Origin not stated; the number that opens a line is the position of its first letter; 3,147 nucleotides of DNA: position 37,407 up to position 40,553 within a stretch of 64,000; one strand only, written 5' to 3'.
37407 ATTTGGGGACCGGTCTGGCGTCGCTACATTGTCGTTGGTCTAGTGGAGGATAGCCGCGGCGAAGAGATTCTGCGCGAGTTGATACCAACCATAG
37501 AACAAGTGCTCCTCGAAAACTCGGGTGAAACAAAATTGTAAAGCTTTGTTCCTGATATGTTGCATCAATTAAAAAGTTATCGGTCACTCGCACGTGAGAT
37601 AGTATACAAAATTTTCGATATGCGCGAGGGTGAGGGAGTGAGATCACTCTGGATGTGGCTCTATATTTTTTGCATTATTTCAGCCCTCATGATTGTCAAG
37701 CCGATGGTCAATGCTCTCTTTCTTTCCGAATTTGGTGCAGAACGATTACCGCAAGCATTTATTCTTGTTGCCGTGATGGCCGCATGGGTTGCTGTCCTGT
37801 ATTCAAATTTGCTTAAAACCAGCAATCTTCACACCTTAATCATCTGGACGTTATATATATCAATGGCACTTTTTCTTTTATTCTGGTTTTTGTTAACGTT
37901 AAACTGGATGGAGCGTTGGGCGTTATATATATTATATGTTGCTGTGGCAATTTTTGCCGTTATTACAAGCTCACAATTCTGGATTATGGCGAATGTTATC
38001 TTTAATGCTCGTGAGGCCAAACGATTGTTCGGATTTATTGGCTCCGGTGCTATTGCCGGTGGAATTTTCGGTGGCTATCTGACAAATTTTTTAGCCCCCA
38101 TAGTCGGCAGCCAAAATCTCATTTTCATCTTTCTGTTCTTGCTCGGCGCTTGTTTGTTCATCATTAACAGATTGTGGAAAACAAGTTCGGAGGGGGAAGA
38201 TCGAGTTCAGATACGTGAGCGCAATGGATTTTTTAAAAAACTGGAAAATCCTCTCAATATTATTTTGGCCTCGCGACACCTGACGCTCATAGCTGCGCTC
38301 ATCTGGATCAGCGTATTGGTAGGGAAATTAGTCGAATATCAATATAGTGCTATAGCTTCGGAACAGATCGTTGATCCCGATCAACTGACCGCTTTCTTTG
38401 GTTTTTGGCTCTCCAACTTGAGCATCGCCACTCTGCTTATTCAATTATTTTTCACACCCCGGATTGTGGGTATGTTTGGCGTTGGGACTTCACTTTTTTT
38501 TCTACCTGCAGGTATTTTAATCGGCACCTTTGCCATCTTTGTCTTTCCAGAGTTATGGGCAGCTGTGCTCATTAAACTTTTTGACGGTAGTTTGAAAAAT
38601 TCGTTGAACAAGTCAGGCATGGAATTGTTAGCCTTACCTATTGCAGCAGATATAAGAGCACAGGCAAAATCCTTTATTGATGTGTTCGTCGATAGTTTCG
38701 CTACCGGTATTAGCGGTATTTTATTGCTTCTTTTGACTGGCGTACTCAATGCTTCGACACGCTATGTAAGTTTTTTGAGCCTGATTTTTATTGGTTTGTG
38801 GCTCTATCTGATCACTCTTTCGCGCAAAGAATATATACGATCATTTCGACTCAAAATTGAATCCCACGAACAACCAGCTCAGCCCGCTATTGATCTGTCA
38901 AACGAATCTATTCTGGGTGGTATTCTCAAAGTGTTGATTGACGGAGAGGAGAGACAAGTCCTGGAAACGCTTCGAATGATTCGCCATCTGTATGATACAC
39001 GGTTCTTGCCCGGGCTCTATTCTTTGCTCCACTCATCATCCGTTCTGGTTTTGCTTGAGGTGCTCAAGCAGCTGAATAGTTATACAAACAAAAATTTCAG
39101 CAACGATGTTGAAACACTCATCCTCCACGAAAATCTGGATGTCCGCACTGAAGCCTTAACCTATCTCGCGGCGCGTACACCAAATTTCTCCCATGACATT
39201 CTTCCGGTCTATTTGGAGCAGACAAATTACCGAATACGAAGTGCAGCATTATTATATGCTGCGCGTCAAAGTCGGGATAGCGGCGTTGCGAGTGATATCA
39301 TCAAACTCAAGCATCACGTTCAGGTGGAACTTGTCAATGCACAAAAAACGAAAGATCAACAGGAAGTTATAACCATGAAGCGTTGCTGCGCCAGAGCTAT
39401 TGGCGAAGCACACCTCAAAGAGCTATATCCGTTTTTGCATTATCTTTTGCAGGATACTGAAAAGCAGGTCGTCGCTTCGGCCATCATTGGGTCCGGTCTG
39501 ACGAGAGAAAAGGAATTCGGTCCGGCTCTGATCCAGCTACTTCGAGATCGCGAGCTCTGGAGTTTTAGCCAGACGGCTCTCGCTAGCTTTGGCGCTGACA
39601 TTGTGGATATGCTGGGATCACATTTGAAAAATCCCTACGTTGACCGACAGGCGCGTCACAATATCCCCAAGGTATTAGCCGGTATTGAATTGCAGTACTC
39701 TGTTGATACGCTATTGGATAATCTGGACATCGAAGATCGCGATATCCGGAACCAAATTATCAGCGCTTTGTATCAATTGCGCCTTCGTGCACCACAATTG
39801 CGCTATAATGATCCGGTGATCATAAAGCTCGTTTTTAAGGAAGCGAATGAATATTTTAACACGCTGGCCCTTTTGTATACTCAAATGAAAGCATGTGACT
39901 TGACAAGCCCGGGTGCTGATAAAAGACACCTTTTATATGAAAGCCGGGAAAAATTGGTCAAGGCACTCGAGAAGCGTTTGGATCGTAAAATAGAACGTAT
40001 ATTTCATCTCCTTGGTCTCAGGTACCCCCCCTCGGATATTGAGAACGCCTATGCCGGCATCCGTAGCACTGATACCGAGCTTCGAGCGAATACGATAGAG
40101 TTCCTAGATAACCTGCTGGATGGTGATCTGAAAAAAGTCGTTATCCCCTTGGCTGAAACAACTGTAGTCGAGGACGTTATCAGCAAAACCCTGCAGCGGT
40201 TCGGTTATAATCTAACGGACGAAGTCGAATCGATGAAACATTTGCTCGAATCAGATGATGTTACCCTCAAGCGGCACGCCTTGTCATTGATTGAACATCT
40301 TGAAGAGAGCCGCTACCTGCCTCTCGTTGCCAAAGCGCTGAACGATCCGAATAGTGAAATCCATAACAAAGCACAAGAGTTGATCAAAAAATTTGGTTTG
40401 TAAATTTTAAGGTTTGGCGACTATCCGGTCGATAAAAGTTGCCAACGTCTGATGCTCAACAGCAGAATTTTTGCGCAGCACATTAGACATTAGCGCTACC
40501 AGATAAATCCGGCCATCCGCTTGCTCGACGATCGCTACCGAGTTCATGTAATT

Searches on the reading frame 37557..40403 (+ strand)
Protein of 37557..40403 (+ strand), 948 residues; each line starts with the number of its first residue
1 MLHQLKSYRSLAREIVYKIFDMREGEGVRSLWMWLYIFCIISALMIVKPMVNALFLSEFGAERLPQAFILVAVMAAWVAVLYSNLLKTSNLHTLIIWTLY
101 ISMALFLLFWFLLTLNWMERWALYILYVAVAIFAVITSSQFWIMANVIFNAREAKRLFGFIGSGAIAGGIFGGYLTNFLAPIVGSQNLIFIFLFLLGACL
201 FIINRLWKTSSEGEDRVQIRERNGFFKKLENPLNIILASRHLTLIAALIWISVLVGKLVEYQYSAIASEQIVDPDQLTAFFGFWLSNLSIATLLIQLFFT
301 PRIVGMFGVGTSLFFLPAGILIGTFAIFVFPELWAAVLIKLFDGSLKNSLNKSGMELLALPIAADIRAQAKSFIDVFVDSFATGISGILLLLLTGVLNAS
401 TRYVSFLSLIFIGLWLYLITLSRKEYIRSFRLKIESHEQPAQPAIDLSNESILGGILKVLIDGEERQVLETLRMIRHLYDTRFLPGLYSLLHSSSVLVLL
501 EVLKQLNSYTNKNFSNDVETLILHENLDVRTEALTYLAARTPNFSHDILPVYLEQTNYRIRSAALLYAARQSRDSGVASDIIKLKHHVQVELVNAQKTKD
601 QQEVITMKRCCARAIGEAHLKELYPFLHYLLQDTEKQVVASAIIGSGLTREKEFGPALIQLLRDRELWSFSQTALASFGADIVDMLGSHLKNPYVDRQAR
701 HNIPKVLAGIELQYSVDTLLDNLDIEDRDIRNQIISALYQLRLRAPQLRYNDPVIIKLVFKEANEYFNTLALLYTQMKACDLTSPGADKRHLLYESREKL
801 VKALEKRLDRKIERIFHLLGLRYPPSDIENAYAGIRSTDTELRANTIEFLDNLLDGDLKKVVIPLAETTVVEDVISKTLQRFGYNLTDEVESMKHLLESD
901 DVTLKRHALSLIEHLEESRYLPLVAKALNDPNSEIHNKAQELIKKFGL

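Call 9: search_protein_families(library=pfam, proteins=[window:37557-40403:+], max_evalue=0.0001)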
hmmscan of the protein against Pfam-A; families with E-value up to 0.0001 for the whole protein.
window:37557-40403:+ (948 aa): 3 families
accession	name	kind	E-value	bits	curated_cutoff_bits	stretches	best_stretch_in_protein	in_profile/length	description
PF13646.12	HEAT_2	-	1e-13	51.8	27.7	0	610-672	19-81/88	HEAT repeats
PF03219.20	TLC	-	1.1e-08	34.8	21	1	115-426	140-491/491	TLC ATP/ADP transporter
PF07690.21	MFS_1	-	2.9e-05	23.6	33.4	1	34-344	2-309/347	Major Facilitator Superfamily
